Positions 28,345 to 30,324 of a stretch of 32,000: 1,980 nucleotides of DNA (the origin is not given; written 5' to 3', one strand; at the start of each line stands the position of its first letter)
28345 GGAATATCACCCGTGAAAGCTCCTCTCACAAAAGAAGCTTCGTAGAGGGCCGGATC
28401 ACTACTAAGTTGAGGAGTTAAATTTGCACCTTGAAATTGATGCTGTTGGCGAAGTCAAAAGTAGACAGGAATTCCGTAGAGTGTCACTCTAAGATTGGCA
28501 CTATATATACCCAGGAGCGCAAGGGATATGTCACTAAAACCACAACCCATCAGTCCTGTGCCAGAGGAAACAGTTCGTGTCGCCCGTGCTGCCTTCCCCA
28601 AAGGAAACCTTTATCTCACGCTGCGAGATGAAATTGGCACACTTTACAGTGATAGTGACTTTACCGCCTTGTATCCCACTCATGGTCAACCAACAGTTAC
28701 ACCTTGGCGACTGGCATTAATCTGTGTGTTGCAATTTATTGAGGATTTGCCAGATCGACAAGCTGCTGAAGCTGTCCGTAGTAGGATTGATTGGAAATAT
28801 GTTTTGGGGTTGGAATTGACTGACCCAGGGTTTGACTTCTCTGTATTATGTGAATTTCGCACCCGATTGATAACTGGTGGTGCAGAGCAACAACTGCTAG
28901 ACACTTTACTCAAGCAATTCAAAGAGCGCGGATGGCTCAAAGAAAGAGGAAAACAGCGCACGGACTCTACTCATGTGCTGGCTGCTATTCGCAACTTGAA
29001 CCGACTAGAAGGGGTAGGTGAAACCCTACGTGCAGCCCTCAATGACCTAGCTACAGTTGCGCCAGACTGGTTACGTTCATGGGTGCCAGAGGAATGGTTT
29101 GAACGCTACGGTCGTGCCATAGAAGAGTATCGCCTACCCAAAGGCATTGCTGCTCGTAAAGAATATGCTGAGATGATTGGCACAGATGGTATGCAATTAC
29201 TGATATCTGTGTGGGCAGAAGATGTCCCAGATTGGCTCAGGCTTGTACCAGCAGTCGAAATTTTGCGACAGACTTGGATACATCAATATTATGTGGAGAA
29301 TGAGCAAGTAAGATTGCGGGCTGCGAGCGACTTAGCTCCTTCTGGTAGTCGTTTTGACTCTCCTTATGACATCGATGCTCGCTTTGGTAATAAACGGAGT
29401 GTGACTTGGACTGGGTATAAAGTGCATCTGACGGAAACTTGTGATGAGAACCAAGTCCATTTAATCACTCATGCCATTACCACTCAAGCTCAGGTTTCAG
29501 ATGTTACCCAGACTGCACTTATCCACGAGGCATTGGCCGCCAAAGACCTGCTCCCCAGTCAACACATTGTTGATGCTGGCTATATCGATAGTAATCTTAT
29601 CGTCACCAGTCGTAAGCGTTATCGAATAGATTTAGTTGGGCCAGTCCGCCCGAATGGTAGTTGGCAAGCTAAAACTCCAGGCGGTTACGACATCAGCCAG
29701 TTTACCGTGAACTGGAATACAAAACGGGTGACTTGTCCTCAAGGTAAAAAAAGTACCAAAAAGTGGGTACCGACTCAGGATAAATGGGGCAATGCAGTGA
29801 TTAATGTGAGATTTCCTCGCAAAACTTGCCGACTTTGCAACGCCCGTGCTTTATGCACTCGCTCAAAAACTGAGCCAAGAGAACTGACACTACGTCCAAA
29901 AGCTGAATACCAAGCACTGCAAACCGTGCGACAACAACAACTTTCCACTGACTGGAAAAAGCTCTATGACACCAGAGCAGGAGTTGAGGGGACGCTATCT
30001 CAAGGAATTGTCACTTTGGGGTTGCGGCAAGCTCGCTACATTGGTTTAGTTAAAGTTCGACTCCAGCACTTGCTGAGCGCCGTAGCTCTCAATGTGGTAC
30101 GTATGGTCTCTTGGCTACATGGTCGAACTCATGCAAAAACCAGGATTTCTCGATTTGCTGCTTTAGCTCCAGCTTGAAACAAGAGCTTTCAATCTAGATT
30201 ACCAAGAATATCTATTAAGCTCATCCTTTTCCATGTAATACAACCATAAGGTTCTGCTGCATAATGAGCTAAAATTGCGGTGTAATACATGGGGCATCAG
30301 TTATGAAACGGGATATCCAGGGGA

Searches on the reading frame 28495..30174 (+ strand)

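Call 59: search_protein_families(library=pfam, proteins=[window:28495-30174:+])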
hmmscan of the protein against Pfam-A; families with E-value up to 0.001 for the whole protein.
window:28495-30174:+ (560 aa): 3 families
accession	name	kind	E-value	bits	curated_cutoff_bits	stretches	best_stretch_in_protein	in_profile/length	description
PF13751.12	DDE_Tnp_1_6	-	1.3e-31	109.9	25.1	1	413-537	1-124/125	Transposase DDE domain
PF05598.16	DUF772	-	3.8e-17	62.5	23.1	1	64-136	1-72/74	Transposase domain (DUF772)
PF01609.27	DDE_Tnp_1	-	6.1e-05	23.3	23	1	304-533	32-199/200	Transposase DDE domain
